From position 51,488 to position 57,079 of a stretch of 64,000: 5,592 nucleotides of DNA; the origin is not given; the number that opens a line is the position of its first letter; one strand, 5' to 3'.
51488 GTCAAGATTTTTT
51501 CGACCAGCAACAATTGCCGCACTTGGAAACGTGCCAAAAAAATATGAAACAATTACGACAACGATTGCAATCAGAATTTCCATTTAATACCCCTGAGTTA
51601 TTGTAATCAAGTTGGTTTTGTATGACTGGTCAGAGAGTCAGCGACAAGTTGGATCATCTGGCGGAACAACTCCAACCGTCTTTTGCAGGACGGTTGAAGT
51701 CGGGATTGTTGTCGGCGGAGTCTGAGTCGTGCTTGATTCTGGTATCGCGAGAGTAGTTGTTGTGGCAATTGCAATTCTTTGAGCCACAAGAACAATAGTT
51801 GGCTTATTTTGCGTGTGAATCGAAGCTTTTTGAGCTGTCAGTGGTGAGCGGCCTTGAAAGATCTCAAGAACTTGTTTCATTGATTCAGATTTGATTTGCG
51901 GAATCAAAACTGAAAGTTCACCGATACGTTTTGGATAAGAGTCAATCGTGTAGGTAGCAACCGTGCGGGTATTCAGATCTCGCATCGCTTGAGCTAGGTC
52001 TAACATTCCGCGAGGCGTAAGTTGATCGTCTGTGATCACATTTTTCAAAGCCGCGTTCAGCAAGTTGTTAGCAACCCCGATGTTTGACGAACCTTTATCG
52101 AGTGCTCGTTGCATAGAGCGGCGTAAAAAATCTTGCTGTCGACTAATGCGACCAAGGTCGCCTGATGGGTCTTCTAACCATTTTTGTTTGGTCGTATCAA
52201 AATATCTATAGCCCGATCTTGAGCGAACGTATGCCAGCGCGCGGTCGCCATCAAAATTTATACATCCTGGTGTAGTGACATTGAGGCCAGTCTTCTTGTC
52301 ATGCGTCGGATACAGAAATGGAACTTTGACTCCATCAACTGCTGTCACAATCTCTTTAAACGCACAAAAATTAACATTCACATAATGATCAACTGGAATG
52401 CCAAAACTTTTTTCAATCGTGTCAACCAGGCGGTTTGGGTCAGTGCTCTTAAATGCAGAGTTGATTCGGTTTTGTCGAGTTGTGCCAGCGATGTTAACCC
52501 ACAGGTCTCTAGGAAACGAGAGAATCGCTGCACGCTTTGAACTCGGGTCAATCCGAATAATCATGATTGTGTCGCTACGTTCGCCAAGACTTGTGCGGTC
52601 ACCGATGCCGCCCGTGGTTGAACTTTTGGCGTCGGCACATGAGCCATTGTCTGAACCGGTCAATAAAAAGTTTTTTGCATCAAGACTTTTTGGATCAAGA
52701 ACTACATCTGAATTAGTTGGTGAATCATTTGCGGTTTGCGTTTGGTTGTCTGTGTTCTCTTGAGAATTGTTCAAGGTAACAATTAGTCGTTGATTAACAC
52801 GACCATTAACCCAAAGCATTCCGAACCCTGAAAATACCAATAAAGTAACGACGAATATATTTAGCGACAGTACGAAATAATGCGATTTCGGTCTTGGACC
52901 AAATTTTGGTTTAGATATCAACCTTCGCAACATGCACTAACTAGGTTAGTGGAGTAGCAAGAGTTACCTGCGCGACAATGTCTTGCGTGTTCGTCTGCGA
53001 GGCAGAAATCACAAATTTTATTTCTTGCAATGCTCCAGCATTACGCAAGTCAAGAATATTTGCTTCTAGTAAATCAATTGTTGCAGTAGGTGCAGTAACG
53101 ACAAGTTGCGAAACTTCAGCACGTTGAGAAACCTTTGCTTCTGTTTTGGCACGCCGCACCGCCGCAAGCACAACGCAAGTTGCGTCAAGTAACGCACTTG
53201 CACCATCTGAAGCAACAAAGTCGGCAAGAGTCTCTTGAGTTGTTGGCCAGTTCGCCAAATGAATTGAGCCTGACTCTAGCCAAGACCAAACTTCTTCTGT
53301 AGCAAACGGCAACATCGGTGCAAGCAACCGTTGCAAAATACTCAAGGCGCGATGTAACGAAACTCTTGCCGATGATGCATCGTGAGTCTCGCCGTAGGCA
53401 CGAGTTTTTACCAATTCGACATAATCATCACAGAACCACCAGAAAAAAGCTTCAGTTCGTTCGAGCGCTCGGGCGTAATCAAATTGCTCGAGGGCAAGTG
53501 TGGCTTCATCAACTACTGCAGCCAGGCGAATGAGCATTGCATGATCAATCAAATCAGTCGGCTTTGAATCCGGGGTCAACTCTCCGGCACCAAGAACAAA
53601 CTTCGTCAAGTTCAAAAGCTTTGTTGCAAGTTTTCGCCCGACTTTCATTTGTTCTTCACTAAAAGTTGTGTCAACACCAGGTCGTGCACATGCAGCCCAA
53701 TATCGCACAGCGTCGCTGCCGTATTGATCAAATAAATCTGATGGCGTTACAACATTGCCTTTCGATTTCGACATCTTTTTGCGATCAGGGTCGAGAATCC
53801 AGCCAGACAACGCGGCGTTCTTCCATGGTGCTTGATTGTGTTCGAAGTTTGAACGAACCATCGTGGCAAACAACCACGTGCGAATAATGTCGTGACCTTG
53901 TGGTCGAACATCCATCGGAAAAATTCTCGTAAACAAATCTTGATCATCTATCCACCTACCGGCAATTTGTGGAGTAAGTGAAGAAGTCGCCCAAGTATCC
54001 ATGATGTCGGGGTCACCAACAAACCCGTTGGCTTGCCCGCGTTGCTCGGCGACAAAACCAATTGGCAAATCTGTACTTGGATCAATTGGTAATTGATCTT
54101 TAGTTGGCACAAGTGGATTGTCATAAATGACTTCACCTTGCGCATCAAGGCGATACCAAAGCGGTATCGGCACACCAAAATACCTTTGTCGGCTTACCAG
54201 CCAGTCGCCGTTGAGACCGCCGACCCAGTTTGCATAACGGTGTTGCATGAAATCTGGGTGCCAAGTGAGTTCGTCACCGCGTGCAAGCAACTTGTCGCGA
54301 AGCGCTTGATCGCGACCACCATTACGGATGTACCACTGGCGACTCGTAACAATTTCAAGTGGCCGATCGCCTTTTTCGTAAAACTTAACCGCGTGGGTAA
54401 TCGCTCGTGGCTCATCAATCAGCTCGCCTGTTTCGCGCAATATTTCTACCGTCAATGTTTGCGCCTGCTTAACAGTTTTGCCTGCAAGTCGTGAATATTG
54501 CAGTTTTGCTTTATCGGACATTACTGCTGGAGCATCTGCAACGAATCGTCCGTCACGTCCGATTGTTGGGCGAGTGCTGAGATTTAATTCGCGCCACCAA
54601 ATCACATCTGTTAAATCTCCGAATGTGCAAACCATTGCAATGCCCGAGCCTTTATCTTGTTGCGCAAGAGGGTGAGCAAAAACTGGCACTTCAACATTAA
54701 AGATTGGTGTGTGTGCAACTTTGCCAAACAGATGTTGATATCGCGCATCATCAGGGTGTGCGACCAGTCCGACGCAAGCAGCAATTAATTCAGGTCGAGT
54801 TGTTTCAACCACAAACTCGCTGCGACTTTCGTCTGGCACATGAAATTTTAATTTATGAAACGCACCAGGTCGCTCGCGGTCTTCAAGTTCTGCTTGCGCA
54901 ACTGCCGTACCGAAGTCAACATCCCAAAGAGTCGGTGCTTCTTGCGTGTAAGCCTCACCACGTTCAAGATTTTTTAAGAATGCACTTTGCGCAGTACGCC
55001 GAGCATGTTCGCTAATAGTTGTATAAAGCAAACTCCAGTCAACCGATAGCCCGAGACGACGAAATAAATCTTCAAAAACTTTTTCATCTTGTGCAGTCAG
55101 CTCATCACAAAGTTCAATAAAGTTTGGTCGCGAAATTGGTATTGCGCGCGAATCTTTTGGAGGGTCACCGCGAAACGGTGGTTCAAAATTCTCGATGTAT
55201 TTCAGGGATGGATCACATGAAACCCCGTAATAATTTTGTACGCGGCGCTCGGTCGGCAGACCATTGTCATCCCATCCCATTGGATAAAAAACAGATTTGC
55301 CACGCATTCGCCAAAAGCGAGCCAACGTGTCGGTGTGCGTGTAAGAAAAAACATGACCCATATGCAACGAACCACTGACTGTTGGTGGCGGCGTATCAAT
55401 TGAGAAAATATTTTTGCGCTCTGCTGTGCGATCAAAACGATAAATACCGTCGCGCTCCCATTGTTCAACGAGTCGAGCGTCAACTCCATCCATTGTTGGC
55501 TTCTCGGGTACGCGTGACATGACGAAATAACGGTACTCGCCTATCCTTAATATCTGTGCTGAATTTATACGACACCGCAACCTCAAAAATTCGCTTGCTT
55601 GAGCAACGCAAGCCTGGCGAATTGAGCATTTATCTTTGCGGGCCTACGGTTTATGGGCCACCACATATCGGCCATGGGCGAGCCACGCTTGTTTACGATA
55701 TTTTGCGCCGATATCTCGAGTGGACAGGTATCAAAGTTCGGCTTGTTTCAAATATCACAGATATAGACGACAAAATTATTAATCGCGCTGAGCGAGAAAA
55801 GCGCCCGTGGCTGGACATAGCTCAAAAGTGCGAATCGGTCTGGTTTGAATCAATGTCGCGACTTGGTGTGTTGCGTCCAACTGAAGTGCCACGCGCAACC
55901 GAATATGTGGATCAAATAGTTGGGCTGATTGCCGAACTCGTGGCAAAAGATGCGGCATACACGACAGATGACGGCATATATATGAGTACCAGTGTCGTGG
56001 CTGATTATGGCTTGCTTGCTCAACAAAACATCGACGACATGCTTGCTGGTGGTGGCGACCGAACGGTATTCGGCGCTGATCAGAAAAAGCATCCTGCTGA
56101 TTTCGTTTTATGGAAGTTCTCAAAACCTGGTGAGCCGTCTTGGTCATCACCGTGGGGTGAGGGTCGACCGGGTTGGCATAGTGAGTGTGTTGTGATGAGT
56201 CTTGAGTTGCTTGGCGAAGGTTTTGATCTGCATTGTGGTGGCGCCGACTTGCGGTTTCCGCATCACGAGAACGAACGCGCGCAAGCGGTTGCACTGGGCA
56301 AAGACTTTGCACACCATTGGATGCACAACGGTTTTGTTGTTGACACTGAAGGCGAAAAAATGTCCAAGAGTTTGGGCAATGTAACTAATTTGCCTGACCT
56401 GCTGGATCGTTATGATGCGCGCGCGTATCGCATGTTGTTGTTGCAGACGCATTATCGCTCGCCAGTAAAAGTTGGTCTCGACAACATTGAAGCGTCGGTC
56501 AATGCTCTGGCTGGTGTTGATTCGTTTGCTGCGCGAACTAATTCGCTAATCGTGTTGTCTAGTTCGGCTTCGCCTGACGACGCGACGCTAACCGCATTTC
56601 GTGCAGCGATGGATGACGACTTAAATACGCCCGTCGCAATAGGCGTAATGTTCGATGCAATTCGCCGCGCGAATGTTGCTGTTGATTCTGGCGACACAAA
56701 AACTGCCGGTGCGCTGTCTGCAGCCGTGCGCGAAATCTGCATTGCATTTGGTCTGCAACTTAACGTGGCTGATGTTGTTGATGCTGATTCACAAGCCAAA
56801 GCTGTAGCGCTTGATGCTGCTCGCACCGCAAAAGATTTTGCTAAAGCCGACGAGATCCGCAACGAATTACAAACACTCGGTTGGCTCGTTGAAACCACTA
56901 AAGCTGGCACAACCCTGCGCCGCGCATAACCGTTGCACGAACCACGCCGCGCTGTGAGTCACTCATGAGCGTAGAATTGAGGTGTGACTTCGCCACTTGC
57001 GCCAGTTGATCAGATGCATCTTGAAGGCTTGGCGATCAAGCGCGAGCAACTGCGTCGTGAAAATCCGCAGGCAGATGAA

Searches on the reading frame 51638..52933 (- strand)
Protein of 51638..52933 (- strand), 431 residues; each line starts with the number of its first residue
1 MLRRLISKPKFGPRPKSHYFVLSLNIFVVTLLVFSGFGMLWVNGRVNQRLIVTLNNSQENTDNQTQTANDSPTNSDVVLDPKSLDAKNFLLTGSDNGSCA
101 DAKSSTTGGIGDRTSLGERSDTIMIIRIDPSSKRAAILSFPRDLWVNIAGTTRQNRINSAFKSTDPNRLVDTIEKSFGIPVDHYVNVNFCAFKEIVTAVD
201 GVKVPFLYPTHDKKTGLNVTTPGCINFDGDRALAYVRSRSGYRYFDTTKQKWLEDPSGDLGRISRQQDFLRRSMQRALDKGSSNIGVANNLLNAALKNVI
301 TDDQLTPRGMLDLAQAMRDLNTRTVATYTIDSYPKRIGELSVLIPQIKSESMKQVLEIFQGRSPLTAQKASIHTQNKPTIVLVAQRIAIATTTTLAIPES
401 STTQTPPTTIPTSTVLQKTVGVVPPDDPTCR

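Call 57: search_protein_families(library=pfam, proteins=[window:51638-52933:-], max_evalue=0.001)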
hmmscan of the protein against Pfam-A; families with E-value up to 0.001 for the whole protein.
window:51638-52933:- (431 aa): 1 family
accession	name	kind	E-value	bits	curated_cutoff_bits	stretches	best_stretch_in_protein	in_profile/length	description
PF03816.19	LytR_cpsA_psr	-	1.5e-34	119.7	24.6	1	119-277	1-148/150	LytR_cpsA_psr family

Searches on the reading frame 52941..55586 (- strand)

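Call 57: search_protein_families(library=pfam, proteins=[window:52941-55586:-], max_evalue=0.001)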
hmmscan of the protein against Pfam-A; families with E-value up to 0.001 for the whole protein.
window:52941-55586:- (881 aa): 5 families
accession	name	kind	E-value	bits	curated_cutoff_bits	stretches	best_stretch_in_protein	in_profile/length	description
PF00133.28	tRNA-synt_1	-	2.7e-75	254.1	22.7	2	150-641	94-412/414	tRNA synthetases class I (I, L, M and V)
PF08264.19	Anticodon_1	-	2.1e-25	89.8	25.1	1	681-826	1-145/148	Anticodon-binding domain of tRNA ligase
PF09334.17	tRNA-synt_1g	-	1.5e-19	70.4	20.1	2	593-662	317-388/391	tRNA synthetases class I (M)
PF01921.24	tRNA-synt_1f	-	7.6e-06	25.5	27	1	595-643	273-321/360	tRNA synthetases class I (K)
PF01406.26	tRNA-synt_1e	-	8e-06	25.9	27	0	597-649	246-298/301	tRNA synthetases class I (C) catalytic domain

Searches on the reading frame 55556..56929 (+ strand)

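Call 57: search_protein_families(library=pfam, proteins=[window:55556-56929:+], max_evalue=0.001)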
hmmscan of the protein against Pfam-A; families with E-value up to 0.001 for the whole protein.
window:55556-56929:+ (457 aa): 5 families
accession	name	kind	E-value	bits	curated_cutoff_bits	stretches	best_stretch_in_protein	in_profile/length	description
PF01406.26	tRNA-synt_1e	-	4.9e-108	361.5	27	1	17-313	4-298/301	tRNA synthetases class I (C) catalytic domain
PF09190.17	DALR_2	-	1.2e-13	51.8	22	1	347-402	1-56/57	DALR domain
PF00133.28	tRNA-synt_1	-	3.8e-12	46.1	22.7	1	255-304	362-411/414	tRNA synthetases class I (I, L, M and V)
PF09334.17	tRNA-synt_1g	-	2.7e-07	30.1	20.1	0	32-104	10-82/391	tRNA synthetases class I (M)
PF01921.24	tRNA-synt_1f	-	9.2e-07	28.5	27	0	260-318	274-332/360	tRNA synthetases class I (K)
